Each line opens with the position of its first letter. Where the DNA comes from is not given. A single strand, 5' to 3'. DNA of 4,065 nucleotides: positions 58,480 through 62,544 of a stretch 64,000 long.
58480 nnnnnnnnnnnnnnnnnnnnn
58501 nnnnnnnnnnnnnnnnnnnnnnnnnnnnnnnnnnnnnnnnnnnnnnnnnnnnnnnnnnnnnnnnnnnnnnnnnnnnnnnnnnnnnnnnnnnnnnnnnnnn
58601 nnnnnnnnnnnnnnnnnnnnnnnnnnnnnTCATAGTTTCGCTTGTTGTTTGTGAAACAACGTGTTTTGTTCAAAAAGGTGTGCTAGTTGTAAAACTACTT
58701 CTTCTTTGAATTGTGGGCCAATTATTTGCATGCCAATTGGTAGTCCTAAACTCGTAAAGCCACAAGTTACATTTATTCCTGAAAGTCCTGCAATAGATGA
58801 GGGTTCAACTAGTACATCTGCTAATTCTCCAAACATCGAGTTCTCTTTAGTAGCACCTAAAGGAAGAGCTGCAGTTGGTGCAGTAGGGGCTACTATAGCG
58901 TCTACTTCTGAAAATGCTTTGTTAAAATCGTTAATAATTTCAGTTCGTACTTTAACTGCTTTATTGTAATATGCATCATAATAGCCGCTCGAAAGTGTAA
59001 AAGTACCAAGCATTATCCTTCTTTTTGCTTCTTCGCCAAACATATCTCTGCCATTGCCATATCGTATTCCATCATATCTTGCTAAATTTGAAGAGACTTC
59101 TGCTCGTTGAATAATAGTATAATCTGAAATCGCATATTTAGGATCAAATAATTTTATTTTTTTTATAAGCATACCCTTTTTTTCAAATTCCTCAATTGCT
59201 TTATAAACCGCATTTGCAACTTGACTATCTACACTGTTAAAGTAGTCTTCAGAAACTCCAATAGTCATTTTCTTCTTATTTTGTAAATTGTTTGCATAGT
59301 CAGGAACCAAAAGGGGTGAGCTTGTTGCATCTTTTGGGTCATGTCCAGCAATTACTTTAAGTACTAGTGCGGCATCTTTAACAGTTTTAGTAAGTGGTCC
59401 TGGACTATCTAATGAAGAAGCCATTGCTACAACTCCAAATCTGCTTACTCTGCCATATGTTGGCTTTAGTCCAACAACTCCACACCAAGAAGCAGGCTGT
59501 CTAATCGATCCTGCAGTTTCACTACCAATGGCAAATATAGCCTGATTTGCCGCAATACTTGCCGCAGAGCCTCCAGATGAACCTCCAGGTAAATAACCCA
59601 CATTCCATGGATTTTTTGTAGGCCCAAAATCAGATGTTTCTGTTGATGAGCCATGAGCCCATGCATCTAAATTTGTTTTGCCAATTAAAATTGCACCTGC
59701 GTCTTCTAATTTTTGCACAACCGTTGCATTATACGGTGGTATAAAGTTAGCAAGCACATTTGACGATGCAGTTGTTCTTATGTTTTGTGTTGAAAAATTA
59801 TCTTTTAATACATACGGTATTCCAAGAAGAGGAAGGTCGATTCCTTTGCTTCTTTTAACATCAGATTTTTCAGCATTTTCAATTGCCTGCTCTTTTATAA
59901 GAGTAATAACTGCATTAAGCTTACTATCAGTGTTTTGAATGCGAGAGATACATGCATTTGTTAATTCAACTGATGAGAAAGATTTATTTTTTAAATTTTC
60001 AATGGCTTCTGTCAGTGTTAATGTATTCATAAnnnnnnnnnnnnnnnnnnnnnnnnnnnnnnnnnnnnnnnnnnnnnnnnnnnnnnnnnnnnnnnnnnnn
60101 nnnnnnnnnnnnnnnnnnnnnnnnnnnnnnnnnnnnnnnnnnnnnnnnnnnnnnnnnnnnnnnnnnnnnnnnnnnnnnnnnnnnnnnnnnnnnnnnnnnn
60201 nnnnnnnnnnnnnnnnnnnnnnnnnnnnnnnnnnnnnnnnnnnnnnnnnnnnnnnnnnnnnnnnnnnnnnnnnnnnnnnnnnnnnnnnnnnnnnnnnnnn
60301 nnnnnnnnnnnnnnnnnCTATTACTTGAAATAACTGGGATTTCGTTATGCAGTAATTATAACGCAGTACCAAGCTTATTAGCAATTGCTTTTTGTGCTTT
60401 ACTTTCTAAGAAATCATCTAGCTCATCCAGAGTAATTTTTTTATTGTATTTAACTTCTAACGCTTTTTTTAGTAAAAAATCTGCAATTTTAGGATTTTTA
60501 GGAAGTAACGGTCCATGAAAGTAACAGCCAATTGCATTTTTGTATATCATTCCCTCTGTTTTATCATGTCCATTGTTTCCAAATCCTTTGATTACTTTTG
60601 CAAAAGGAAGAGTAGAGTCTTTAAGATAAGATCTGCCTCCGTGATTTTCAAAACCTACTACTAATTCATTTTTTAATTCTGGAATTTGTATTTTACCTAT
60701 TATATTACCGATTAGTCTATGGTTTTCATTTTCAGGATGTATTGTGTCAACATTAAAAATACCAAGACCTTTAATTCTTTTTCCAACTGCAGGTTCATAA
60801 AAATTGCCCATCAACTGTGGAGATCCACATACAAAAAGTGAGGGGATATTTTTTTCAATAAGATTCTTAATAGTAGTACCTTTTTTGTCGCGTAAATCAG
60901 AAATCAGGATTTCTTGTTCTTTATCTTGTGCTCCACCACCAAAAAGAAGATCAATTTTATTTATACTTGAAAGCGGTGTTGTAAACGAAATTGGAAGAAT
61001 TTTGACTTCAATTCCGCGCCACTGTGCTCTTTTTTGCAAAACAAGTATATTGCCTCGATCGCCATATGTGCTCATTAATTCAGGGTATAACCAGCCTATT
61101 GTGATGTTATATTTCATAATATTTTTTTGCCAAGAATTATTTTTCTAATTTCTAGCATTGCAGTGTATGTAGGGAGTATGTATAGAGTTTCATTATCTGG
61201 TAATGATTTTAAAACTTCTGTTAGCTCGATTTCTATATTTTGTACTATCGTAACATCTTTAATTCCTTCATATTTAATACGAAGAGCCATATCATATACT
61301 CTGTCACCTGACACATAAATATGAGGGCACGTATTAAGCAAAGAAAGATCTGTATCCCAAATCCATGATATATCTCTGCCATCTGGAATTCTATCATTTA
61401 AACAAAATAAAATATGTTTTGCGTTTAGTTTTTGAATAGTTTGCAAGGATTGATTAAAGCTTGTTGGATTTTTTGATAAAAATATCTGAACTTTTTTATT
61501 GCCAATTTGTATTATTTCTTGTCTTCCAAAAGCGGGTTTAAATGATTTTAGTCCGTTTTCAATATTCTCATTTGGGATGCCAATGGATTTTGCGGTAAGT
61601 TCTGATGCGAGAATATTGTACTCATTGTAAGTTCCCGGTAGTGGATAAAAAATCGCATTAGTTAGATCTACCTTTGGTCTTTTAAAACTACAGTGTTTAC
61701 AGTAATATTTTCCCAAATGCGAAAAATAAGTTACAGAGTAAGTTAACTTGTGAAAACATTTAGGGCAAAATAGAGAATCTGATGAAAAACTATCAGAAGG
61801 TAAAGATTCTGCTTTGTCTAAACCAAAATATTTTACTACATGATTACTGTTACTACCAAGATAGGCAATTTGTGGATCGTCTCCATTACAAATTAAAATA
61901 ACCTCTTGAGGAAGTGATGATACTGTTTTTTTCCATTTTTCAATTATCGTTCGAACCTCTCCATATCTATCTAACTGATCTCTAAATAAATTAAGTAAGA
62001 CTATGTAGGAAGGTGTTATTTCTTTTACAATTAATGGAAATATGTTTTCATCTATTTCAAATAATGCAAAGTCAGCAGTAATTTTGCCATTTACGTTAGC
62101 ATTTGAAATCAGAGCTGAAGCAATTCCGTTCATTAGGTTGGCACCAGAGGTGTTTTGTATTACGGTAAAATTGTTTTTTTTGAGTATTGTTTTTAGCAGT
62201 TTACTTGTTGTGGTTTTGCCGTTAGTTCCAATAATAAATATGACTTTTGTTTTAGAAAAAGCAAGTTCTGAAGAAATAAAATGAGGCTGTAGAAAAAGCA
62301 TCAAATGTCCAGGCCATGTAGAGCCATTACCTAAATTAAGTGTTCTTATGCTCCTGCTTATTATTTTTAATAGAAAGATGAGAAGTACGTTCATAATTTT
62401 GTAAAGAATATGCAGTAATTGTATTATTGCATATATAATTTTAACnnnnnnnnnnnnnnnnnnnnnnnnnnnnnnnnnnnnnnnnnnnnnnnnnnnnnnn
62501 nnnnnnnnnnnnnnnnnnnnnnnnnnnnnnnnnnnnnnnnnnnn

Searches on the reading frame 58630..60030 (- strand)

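Call 58: search_protein_families(library=pfam, proteins=[window:58630-60030:-], max_evalue=0.0001)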
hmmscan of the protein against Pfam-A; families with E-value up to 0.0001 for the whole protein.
window:58630-60030:- (466 aa): 1 family
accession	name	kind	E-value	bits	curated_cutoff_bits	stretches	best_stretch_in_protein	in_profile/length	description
PF01425.27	Amidase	-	2.1e-137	459.3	27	1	22-447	1-445/445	Amidase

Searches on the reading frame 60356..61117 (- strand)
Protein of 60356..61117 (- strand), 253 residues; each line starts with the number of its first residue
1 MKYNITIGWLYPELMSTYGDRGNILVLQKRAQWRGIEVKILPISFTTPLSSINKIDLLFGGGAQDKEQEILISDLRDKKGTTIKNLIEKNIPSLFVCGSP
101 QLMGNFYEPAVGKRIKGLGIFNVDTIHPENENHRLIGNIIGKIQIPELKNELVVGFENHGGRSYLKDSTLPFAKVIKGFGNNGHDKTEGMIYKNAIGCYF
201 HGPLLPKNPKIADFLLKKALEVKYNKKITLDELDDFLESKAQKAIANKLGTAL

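Call 58: search_protein_families(library=pfam, proteins=[window:60356-61117:-], max_evalue=0.0001)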
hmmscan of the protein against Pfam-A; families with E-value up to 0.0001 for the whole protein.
window:60356-61117:- (253 aa): 1 family
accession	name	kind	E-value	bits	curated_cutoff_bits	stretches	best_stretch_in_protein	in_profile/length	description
PF07685.20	GATase_3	-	3.3e-31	108.9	27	1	6-208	1-195/196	CobB/CobQ-like glutamine amidotransferase domain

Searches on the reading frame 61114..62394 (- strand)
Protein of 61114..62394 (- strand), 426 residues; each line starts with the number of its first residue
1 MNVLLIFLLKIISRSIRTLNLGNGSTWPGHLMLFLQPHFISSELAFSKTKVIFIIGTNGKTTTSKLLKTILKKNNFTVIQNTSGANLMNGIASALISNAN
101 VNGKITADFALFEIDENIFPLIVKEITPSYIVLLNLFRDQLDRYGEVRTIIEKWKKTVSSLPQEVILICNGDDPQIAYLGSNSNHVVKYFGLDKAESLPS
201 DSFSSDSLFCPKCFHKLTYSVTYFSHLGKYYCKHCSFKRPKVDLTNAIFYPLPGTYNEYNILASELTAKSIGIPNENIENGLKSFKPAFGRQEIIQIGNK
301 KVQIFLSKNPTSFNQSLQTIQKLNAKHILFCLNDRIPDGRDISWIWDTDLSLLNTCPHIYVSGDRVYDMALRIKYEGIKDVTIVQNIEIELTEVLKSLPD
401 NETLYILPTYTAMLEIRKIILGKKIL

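Call 58: search_protein_families(library=pfam, proteins=[window:61114-62394:-], max_evalue=0.0001)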
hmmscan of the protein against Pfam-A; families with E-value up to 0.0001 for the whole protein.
window:61114-62394:- (426 aa): 2 families
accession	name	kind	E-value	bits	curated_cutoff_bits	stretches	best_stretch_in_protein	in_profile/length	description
PF08353.15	MurT_C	-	4.4e-32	110.8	25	1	306-413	1-110/110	MurT ligase C-terminal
PF08245.18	Mur_ligase_M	-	5.4e-15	56.3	24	1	56-264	3-196/200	Mur ligase middle domain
